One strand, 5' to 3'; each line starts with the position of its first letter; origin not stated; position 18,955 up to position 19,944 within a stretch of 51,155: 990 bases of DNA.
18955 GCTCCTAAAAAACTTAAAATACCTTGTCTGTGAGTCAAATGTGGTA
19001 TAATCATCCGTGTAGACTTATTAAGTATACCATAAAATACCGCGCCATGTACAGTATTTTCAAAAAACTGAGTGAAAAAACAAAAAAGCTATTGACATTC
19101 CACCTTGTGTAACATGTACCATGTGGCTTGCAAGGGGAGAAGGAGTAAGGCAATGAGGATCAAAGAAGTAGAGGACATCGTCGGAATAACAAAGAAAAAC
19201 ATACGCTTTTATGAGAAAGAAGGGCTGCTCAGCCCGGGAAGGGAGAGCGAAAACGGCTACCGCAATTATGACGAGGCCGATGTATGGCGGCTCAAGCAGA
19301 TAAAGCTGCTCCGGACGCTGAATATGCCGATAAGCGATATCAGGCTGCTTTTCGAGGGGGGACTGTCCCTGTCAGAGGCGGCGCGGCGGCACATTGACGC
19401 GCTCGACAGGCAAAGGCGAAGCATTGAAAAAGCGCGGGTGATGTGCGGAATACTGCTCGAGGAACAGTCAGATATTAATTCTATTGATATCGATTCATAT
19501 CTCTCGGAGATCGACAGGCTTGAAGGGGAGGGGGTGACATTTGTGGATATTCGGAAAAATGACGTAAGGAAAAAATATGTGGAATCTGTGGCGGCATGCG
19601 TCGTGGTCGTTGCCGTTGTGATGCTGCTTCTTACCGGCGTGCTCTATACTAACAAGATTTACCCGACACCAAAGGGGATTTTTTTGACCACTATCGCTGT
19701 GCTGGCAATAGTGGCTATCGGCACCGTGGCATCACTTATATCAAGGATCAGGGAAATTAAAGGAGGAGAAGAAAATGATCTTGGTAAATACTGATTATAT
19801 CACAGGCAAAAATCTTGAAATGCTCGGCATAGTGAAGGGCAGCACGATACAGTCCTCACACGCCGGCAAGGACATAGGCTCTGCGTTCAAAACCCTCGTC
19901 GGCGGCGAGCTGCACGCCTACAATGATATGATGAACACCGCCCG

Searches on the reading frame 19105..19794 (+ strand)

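Call 74: search_protein_families(library=pfam, proteins=[window:19105-19794:+], max_evalue=0.00001)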
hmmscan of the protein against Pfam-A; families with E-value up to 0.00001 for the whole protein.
window:19105-19794:+ (229 aa): 2 families
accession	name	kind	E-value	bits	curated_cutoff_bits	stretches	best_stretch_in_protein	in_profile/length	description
PF13411.12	MerR_1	-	2.3e-20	72.9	21.6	1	17-84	1-67/69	MerR HTH family regulatory protein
PF00376.29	MerR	-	4.7e-12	45.9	28.2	1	18-55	1-38/38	MerR family regulatory protein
